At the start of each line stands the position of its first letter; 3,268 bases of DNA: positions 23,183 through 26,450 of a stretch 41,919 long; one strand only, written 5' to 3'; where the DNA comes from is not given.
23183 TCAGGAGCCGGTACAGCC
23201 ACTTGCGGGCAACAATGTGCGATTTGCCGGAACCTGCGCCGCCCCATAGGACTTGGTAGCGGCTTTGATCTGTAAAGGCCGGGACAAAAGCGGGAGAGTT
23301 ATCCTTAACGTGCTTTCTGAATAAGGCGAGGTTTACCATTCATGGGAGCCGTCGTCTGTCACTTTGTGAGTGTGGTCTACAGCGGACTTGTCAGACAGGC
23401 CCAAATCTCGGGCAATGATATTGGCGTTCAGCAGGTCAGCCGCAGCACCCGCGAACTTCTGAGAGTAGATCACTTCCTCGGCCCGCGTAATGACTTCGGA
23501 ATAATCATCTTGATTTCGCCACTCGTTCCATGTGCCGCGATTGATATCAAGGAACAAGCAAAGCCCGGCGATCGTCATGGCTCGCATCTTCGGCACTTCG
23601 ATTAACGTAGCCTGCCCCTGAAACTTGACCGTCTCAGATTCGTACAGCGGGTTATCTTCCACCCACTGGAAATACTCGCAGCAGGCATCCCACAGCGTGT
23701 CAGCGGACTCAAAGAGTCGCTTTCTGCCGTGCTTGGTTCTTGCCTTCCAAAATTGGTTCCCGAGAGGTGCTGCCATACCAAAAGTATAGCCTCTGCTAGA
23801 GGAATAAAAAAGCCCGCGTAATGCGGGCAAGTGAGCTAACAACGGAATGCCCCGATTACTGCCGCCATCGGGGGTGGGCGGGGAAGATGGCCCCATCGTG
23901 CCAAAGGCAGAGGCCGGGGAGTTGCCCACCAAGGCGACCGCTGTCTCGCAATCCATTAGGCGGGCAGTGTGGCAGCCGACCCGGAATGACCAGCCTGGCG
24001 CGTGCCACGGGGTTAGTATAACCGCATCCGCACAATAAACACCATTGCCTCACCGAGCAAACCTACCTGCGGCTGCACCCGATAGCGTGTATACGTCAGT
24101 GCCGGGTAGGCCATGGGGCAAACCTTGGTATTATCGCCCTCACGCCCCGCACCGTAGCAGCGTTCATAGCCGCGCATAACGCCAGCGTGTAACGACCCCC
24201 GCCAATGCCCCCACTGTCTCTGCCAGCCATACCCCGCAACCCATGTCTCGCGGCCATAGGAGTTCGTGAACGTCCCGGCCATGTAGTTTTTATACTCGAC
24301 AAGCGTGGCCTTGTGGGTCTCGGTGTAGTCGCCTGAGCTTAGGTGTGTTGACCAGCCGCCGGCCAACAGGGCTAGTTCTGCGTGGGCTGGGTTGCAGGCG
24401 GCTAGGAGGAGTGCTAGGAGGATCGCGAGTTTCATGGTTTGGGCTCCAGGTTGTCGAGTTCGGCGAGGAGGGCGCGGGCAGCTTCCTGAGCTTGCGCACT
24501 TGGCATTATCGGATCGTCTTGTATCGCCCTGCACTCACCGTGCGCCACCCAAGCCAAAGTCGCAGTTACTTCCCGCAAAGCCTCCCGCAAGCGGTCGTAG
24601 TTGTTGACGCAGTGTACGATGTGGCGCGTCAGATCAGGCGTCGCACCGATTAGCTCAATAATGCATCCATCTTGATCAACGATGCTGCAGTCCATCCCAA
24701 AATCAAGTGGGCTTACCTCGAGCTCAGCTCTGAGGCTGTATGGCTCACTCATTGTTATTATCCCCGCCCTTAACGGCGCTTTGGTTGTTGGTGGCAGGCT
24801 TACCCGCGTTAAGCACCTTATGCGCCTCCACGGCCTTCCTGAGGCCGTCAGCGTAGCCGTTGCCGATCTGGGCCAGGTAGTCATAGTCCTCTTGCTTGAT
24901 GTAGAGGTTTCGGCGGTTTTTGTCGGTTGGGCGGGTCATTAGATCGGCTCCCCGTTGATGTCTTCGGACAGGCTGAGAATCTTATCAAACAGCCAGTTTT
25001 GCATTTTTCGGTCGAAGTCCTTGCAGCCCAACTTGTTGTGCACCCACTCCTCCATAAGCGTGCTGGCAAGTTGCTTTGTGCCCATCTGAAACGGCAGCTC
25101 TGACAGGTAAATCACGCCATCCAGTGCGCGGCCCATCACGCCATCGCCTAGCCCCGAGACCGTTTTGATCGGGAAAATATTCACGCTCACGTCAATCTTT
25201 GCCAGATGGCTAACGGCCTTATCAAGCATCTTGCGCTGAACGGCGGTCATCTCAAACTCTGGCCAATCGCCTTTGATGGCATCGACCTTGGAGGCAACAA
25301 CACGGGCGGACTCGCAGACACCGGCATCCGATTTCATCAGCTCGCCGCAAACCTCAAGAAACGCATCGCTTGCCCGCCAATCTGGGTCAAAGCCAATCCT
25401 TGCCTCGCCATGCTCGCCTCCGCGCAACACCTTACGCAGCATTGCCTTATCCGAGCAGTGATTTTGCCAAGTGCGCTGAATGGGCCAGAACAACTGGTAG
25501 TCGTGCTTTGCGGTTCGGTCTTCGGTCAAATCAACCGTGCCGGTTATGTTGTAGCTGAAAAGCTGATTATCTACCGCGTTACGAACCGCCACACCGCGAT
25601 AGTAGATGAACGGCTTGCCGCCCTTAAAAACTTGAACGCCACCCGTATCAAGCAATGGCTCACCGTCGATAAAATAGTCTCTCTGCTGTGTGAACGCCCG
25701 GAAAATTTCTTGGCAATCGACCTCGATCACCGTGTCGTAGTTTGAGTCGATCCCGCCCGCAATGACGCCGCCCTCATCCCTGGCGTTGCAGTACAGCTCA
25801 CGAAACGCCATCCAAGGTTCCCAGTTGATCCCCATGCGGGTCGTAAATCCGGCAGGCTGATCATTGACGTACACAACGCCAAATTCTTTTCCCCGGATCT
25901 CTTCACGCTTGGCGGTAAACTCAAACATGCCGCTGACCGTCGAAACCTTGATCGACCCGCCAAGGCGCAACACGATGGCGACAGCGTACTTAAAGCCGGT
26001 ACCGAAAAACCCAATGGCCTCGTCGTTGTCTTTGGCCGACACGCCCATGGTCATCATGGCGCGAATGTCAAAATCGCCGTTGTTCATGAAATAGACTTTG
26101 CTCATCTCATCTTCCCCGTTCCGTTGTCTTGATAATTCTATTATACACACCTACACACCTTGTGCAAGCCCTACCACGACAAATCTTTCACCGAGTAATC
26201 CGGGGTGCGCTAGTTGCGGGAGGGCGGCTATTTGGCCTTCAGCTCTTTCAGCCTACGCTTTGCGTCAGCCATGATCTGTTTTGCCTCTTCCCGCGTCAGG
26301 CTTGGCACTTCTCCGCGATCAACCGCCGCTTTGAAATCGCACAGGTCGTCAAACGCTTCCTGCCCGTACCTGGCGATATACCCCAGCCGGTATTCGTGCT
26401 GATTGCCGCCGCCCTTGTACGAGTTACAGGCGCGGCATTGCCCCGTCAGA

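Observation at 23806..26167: Self-contained four-gene operon of unknown function between ninG and the terminase genes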

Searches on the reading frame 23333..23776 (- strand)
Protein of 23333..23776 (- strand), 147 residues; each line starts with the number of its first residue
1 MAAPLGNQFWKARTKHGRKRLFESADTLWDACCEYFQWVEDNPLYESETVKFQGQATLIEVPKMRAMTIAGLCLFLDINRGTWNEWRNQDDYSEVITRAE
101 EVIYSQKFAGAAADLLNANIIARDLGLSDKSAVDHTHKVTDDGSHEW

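Call 26: search_protein_families(library=phrogs, proteins=[window:23333-23776:-], max_evalue=0.001)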
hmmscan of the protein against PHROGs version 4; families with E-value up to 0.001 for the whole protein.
window:23333-23776:- (147 aa): 1 family
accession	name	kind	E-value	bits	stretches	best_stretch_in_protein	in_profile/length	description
phrog_606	-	head and packaging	5.5e-61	206.5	1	1-142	3-145/167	terminase small subunit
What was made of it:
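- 23333..23776 (-): terS (context): start of the late/packaging operon. phrog_606, E 5.5e-61 from residue 1 (call 26).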

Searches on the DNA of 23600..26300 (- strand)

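Call 6: search_dna_similar(query=window:23700-26300:-, collection=phages, mode=near, max_rows=25)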
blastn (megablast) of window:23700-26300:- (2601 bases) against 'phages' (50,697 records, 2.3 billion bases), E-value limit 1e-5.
No match.
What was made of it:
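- Tried and rejected: The region gave no match (call 6).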

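Call 40: search_rna_families(source=window, start=23600, end=24200, threshold=evalue, max_evalue=10)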
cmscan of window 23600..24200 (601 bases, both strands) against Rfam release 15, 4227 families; matches with E-value up to 10: 5.
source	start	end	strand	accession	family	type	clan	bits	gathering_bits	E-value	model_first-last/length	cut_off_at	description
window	23804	23884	-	RF02837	anti-hemB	Gene; sRNA;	-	20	49.5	0.033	1-81/81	no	Burkholderia RNA 7 (anti-hemB)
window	23812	23870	-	RF02793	asR3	Gene; antisense;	-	19.4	46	0.73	1-57/57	no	Pyrobaculum asRNA3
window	23804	23873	-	RF00513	Trp_leader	Cis-reg; leader;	-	18.2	41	0.55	1-100/100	no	Tryptophan operon leader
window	23972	24095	-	RF02201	TTC28-AS1_4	Gene; lncRNA;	-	14.7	45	5.5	1-113/113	no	TTC28 antisense RNA 1 conserved region 4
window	23785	23799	-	RF01381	HIV-1_SL3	Cis-reg;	-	13.8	33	3.6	4-18/23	no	HIV-1 stem-loop 3 Psi packaging signal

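Call 83: build_rna_model(alignment_id=A8, structure=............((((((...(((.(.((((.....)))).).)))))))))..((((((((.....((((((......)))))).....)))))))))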
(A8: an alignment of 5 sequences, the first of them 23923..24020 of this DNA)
Model R1 built from alignment A8 (5 sequences, 98 columns); structure: as given.
model positions 98; base pairs 28; branch points 1; effective number of sequences 0.81; information 0.588 bits per position. Calibrated on 0.2 Mb of random sequence (short: E-values are rough).
structure used (alignment columns):
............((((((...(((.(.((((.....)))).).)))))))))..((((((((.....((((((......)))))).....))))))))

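Call 84: search_with_rna_model(model_id=R1, sources=[window, L001, L002, L003, L004, L005, L008, L009, L010, L011, L012, L013, L014, L015, L016, L017, L018, L019, L020, L021, L022, L023, L024, L025, L026, L027, L028, L029, L030, L031, L032, L033, L034, L035, L036, L037, L038, L039, L040, L041, L042, L043, L044, L045, L046, L047, L048, L049, L050, L051, L052, L053], max_evalue=1)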
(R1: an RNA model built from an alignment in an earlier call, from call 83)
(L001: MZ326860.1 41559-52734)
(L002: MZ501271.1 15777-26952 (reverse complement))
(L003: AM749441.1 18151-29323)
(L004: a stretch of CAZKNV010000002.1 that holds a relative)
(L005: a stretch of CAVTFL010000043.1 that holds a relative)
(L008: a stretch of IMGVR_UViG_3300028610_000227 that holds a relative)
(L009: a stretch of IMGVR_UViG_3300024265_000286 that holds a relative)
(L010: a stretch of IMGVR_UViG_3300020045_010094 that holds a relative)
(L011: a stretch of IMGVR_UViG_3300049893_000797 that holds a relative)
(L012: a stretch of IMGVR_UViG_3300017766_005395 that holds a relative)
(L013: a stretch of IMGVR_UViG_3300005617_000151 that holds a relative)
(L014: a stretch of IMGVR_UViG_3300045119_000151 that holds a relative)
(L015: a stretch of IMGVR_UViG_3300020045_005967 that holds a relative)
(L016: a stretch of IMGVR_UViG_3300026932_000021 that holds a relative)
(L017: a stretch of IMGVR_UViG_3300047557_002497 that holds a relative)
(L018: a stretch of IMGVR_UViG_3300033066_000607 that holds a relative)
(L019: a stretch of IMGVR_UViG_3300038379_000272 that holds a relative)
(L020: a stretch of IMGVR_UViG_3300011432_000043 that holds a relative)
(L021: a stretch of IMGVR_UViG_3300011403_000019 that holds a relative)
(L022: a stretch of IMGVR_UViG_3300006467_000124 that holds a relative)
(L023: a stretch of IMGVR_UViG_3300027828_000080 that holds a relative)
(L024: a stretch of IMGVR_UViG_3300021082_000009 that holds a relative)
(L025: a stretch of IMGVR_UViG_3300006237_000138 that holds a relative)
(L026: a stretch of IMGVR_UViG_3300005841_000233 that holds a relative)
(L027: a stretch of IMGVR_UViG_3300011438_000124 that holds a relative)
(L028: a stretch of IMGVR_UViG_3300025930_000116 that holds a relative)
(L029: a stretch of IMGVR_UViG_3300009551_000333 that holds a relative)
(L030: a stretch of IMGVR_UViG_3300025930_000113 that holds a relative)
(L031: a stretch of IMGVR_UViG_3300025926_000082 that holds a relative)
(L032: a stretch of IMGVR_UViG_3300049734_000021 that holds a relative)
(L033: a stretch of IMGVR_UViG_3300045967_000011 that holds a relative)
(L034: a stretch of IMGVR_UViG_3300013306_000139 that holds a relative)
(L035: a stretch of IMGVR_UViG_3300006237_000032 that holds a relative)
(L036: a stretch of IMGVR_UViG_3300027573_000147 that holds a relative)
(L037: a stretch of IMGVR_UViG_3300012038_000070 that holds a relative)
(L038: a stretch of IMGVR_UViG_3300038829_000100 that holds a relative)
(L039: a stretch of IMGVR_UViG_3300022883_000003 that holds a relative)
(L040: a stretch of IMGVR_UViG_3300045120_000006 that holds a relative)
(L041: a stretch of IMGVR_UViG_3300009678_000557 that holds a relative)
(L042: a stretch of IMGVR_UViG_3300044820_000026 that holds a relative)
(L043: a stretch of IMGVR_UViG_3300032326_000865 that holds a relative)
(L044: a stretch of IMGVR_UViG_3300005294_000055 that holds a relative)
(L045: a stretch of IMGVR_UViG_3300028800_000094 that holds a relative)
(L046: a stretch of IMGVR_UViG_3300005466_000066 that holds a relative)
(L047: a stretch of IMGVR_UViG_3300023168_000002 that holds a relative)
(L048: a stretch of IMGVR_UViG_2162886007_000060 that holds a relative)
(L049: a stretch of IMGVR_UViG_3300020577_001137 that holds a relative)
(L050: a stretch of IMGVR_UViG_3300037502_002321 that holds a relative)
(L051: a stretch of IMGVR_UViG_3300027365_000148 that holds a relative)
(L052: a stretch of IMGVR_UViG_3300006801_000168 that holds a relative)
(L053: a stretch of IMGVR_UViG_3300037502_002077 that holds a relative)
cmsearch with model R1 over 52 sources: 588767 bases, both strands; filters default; matches with E-value up to 1: 5.
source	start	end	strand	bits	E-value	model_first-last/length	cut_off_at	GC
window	23923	24020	-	122.5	8.4e-24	1-98/98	no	0.64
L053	2054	2151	-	121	1.7e-23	1-98/98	no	0.68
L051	3390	3487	+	119.3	4e-23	1-98/98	no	0.68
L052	6888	6985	+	119.2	4.4e-23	1-98/98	no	0.63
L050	13648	13745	+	108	1.1e-20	1-98/98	no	0.63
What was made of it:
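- Tried and rejected: Covariance model of part A. It found no diverged copies in 52 sources (call 84).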

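Call 87: search_with_rna_model(model_id=R1, sources=[L174, L175, L176], max_evalue=1, show_alignments=3)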
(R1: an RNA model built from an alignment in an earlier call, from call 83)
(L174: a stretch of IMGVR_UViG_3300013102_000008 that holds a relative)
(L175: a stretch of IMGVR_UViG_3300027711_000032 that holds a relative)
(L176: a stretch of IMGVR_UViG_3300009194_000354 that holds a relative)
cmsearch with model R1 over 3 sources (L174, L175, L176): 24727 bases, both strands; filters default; matches with E-value up to 1: 2.
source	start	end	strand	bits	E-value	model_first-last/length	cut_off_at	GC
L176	3482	3579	-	120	1.2e-24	1-98/98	no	0.65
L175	9665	9749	-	64.8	1.1e-12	1-98/98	no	0.69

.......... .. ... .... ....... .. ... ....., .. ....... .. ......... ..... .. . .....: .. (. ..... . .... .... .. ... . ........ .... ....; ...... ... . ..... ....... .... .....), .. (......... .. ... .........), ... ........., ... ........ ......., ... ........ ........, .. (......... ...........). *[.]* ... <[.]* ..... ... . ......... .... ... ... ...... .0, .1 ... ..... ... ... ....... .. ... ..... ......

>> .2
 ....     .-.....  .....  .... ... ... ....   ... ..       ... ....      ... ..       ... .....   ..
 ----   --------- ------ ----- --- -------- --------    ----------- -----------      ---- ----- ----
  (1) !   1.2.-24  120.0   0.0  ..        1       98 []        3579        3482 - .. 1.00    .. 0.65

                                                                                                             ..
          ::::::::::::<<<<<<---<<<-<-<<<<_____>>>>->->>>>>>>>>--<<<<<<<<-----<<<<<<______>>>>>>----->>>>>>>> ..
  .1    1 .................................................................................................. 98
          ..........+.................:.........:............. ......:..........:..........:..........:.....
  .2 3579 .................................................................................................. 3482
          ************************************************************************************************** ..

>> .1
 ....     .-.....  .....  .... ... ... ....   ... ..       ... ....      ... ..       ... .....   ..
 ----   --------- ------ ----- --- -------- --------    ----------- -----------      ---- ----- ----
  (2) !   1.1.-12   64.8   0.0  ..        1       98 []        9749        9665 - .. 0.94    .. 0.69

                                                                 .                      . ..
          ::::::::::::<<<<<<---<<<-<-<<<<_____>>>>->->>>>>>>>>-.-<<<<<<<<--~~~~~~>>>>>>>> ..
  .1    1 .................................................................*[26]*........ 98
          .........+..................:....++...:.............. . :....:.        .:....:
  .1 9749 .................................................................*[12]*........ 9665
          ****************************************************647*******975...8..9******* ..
